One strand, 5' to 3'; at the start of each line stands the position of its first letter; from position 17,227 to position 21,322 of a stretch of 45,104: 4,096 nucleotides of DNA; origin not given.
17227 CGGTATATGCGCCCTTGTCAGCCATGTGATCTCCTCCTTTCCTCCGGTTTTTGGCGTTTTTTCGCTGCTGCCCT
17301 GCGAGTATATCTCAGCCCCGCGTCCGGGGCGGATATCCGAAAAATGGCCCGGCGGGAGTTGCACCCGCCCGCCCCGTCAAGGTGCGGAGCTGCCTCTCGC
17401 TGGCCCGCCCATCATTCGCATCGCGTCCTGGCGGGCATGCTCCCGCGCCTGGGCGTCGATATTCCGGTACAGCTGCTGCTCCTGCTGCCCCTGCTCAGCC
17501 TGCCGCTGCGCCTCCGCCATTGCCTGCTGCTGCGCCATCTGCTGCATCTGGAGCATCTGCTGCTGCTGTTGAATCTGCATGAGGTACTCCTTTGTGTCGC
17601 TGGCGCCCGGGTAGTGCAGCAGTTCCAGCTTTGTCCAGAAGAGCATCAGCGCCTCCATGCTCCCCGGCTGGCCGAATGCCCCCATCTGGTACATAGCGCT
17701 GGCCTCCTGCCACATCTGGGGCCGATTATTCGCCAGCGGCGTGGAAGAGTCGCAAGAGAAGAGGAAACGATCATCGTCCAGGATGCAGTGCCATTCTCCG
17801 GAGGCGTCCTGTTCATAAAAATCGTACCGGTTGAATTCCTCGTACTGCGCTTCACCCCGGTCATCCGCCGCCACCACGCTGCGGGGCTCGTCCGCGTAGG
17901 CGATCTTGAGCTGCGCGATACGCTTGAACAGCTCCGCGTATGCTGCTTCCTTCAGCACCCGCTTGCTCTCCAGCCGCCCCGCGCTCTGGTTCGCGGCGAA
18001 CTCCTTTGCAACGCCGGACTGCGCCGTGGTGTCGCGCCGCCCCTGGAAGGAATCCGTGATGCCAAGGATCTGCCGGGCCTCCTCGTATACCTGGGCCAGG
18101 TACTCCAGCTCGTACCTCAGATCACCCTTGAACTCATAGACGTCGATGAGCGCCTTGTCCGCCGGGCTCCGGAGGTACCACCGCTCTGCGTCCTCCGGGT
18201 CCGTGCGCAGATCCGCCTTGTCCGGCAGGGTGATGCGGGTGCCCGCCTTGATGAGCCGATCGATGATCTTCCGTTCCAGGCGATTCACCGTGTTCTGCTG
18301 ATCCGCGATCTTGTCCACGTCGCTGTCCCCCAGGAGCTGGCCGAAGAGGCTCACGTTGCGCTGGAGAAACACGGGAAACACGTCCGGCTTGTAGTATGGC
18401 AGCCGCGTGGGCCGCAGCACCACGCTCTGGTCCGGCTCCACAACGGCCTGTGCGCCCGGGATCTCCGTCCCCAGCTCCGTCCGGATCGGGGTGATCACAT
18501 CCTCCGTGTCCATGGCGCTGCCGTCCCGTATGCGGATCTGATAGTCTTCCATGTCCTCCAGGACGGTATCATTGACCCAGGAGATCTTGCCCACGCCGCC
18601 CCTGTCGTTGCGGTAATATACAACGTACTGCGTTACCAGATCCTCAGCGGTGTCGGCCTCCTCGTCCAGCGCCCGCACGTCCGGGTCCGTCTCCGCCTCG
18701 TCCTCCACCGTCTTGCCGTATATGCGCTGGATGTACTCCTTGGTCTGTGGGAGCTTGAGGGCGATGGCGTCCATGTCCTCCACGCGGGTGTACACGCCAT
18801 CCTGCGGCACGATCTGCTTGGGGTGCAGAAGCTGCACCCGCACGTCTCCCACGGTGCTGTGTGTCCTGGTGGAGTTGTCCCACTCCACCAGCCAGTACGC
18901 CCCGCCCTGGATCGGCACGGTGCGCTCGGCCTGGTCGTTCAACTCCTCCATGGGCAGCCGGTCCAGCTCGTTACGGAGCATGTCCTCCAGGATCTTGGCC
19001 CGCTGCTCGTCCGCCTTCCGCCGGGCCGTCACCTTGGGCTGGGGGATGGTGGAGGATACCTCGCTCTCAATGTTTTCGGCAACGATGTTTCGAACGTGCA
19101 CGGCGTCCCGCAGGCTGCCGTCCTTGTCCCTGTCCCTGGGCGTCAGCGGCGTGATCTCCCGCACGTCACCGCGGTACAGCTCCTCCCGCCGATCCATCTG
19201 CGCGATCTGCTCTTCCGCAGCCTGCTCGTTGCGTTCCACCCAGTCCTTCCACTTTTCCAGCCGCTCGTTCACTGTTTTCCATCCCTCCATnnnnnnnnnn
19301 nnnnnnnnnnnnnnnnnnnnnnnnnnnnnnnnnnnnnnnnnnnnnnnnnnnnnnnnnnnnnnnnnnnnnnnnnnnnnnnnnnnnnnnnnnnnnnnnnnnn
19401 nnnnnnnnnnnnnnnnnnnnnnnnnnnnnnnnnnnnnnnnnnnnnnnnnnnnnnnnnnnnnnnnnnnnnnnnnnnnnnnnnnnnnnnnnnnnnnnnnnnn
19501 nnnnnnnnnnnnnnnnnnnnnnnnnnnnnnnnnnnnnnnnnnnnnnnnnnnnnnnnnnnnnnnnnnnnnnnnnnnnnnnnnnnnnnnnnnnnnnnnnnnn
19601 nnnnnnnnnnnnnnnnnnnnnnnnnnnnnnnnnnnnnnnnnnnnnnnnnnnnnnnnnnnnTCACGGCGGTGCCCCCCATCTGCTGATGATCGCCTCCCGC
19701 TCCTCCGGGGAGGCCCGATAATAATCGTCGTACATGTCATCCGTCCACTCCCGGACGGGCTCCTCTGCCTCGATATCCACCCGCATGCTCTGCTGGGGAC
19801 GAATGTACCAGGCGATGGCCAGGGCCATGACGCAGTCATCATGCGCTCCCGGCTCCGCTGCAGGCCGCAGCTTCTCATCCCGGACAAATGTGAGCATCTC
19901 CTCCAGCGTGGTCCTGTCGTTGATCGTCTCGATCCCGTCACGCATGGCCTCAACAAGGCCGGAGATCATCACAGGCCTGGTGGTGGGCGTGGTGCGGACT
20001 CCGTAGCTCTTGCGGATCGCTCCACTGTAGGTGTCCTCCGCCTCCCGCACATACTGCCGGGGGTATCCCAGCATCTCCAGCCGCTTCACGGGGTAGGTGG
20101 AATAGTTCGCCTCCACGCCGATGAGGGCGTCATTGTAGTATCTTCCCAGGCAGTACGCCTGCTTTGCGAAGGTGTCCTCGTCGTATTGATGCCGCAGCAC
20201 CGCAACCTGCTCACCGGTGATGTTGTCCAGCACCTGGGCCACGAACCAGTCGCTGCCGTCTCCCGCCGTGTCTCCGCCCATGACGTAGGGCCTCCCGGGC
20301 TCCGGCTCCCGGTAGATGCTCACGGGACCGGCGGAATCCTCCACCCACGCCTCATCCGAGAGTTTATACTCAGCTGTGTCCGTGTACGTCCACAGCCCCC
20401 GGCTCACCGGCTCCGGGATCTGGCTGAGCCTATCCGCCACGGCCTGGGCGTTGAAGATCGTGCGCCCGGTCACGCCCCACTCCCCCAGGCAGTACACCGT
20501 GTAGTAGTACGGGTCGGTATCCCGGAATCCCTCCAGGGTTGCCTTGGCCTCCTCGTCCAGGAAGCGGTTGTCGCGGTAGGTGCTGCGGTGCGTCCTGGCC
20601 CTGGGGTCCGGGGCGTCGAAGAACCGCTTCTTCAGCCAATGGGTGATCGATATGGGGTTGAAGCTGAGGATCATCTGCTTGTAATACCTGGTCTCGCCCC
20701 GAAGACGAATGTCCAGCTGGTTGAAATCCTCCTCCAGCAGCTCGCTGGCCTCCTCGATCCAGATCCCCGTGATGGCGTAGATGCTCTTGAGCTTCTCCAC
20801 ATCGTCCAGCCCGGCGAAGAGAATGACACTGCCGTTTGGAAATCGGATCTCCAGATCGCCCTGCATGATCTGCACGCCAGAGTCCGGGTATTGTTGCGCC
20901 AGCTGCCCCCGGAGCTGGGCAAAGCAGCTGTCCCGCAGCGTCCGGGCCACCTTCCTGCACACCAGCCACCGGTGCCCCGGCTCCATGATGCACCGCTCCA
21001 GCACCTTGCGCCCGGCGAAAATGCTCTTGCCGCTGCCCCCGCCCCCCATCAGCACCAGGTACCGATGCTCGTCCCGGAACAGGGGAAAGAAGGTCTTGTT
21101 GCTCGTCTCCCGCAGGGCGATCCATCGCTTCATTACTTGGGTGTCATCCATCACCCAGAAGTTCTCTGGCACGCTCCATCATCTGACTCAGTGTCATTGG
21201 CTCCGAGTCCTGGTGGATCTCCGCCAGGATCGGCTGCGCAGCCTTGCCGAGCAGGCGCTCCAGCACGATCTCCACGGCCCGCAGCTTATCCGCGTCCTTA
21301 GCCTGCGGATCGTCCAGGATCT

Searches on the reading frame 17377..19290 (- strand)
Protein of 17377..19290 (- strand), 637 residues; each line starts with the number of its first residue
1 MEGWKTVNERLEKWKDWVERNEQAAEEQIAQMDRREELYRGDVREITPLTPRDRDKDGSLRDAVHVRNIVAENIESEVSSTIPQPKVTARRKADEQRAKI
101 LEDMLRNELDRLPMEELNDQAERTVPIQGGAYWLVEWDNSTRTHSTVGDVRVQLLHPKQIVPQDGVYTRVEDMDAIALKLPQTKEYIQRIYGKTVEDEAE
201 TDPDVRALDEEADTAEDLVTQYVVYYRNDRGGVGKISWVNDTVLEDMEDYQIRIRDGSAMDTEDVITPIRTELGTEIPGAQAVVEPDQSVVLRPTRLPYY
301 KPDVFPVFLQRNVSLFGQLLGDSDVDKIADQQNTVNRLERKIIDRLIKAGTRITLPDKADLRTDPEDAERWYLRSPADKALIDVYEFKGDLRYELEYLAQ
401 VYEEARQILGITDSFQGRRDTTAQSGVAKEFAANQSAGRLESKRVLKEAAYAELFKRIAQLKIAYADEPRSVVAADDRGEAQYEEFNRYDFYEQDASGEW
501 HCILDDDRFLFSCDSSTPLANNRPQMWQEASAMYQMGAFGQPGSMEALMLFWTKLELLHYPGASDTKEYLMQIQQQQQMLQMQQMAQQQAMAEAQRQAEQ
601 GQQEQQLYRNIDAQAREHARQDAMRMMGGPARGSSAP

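Call 13: search_protein_families(library=phrogs, max_evalue=0.001, proteins=[window:17377-19290:-])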
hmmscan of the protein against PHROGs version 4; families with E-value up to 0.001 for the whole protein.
window:17377-19290:- (637 aa): 2 families
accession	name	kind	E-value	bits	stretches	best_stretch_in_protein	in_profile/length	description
phrog_156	-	head and packaging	6.8e-56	191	1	9-621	10-628/681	portal protein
phrog_1216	-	head and packaging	7.4e-05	22.5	1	318-618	354-648/714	portal protein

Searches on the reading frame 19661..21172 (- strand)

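Call 13: search_protein_families(library=phrogs, max_evalue=0.001, proteins=[window:19661-21172:-])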
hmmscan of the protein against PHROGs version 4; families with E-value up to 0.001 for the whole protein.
window:19661-21172:- (503 aa): 8 families
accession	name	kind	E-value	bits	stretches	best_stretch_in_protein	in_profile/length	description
phrog_3717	-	head and packaging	4.6e-61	207.7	1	20-246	7-238/277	terminase large subunit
phrog_2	-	head and packaging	4.2e-51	175.6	1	30-481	268-613/807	terminase large subunit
phrog_22023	-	unknown function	5.4e-20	73.2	1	147-243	2-101/153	-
phrog_979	-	head and packaging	3.4e-16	60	1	33-181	163-311/642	terminase large subunit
phrog_38407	-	unknown function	4.4e-16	59.8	1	286-468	172-358/370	-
phrog_24361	-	head and packaging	9.9e-15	55.7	1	340-469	18-149/162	terminase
phrog_8711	-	head and packaging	4.2e-07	31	1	15-93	4-82/89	terminase large subunit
phrog_38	-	head and packaging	0.00092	19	0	283-483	542-725/760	terminase large subunit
